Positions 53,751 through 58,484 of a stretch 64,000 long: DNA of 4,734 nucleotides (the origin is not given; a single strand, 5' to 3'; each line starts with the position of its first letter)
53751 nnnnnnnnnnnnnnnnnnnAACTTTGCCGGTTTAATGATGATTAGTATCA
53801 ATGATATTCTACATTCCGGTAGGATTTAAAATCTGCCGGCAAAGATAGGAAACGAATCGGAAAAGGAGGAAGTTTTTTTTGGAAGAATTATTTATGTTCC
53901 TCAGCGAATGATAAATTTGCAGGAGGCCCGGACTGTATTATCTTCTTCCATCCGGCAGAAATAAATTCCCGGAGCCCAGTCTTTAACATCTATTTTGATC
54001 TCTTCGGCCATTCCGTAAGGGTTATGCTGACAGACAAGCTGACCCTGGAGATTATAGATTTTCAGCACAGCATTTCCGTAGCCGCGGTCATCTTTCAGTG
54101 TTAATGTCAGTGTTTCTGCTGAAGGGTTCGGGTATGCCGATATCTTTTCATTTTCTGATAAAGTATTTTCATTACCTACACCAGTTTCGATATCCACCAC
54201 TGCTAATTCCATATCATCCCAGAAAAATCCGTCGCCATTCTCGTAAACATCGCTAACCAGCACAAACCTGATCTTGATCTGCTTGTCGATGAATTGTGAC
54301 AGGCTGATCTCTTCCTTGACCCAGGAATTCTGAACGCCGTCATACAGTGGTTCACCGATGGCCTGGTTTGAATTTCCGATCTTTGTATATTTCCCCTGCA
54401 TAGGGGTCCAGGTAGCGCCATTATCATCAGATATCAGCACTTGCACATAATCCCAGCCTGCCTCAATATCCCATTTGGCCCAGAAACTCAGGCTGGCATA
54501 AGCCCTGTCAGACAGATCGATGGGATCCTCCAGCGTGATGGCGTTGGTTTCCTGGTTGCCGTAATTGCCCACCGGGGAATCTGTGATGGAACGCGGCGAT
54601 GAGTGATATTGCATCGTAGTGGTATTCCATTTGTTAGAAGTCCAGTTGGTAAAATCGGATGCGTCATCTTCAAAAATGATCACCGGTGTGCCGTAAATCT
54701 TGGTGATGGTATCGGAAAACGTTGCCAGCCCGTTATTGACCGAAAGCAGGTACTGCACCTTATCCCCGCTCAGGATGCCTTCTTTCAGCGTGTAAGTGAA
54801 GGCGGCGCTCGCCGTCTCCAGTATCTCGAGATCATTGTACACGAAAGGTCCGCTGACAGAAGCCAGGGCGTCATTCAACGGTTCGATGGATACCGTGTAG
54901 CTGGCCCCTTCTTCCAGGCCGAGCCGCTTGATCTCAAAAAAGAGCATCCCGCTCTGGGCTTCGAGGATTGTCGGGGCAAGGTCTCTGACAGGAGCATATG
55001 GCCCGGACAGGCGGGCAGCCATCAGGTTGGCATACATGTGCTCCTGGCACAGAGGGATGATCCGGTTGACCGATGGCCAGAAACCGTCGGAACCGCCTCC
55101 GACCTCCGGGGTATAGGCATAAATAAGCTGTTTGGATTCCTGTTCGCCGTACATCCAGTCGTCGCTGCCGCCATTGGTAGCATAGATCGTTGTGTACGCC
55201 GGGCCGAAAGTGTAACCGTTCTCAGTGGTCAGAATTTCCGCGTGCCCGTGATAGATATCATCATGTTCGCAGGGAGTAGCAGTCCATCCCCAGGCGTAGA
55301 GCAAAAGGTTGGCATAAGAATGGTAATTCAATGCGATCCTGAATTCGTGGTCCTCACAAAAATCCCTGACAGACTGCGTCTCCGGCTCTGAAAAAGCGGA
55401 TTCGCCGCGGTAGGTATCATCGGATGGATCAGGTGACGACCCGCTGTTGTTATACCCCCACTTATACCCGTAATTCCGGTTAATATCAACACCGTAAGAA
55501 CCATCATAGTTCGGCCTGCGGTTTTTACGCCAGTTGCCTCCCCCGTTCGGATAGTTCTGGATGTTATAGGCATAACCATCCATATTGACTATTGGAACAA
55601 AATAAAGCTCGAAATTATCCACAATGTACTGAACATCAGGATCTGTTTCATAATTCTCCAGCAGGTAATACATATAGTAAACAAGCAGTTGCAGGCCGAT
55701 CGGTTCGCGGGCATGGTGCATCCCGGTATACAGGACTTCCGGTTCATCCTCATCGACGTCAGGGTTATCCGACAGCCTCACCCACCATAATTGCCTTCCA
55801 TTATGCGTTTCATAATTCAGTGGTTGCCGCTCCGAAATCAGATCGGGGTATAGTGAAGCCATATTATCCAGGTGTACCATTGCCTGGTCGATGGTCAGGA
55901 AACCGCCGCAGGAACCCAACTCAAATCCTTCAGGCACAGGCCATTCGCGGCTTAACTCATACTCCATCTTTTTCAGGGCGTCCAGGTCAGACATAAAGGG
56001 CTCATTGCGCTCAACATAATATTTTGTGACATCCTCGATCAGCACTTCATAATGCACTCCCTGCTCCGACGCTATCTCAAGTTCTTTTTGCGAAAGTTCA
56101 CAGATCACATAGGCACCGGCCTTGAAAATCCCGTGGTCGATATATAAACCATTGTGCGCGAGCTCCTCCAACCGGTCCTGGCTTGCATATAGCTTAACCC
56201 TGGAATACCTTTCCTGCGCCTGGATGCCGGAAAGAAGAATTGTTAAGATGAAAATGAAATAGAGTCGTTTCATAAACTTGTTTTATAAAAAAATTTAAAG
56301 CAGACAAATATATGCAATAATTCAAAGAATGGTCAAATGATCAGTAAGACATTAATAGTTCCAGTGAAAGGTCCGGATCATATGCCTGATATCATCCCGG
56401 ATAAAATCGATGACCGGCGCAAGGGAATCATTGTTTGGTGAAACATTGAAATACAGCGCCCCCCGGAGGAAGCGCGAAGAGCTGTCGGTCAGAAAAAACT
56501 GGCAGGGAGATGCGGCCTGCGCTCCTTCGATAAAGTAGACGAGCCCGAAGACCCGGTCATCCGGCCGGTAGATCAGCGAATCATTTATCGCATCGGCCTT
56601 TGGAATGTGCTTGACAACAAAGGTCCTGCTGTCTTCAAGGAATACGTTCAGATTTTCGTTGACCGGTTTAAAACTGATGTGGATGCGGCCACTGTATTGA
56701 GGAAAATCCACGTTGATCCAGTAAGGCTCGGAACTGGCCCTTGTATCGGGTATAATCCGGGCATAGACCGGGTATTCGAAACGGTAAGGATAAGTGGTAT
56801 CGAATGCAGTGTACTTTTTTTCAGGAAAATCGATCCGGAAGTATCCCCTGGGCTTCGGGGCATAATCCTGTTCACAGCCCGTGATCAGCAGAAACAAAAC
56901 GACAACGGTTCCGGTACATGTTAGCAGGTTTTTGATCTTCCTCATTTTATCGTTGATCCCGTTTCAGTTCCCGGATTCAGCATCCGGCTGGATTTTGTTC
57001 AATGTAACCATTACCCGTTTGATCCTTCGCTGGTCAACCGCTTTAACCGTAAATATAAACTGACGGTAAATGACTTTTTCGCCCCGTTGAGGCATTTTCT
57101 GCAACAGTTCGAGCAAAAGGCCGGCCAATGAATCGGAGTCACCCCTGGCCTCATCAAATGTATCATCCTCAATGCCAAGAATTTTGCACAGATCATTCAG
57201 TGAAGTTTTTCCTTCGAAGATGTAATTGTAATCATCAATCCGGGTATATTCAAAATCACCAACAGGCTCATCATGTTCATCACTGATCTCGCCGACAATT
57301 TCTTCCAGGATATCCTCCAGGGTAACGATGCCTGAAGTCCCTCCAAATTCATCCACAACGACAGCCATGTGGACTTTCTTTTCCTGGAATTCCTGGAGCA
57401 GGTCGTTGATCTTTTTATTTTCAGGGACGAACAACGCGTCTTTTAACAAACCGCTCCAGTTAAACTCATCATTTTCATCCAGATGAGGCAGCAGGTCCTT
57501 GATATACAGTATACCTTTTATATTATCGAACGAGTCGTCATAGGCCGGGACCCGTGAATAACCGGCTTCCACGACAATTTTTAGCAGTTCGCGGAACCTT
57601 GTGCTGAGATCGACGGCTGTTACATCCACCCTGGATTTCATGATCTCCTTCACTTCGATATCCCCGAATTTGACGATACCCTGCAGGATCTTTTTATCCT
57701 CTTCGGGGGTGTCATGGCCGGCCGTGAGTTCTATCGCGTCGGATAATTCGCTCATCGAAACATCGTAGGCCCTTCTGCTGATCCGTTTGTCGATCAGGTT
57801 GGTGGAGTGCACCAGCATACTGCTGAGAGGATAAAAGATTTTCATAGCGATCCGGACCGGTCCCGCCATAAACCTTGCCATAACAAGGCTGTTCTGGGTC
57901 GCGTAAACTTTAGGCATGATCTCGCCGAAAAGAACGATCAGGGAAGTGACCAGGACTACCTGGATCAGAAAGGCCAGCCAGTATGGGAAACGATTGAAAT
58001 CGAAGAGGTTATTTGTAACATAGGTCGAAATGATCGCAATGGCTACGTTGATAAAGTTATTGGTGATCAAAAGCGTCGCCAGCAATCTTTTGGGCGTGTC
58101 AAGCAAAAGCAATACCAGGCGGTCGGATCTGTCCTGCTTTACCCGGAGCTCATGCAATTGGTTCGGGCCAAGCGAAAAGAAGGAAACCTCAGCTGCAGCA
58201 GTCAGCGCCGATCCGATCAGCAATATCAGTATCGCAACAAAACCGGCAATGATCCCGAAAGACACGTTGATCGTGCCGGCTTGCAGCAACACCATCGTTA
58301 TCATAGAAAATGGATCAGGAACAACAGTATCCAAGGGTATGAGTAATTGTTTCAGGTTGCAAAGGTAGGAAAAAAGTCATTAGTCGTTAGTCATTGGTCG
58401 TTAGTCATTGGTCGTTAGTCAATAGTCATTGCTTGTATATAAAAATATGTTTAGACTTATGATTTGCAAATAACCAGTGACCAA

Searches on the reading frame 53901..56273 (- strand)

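Call 27: search_protein_families(library=pfam, proteins=[window:53901-56273:-], max_evalue=0.001)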
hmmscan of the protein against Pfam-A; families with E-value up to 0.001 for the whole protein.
window:53901-56273:- (790 aa): 3 families
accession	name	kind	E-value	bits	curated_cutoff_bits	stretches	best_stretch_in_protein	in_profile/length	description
PF00246.29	Peptidase_M14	-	3.5e-66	224.2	21.6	1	135-414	5-285/286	Zinc carboxypeptidase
PF20773.4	InhA-like_MAM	-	9.7e-18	64.8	26.9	1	580-692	52-164/191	Immune inhibitor A-like, MAM domain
PF18962.6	Por_Secre_tail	-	1.1e-12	48.5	27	1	714-789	2-75/75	Secretion system C-terminal sorting domain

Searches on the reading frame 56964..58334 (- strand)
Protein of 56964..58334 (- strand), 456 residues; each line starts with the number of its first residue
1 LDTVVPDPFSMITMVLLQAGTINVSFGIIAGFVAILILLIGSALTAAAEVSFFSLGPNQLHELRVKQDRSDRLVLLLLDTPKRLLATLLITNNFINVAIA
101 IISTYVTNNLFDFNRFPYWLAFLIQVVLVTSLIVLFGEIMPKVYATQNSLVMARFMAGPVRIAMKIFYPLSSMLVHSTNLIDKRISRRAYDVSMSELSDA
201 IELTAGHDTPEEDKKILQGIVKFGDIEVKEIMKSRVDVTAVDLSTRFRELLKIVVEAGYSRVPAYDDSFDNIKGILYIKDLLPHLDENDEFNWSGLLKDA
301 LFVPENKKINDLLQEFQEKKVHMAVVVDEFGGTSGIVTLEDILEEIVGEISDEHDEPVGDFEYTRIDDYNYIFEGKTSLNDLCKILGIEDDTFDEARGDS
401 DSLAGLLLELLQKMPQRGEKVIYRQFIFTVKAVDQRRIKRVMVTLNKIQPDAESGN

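Call 27: search_protein_families(library=pfam, proteins=[window:56964-58334:-], max_evalue=0.001)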
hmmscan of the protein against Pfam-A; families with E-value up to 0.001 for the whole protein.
window:56964-58334:- (456 aa): 3 families
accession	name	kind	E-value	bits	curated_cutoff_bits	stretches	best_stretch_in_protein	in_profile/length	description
PF01595.25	CNNM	-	5.7e-39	134.1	28.4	1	34-209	2-176/181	Cyclin M transmembrane N-terminal domain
PF03471.22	CorC_HlyC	-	3.9e-19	68.9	27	1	365-446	2-80/81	Transporter associated domain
PF00571.33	CBS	-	2e-15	57.3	24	2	298-347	7-56/57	CBS domain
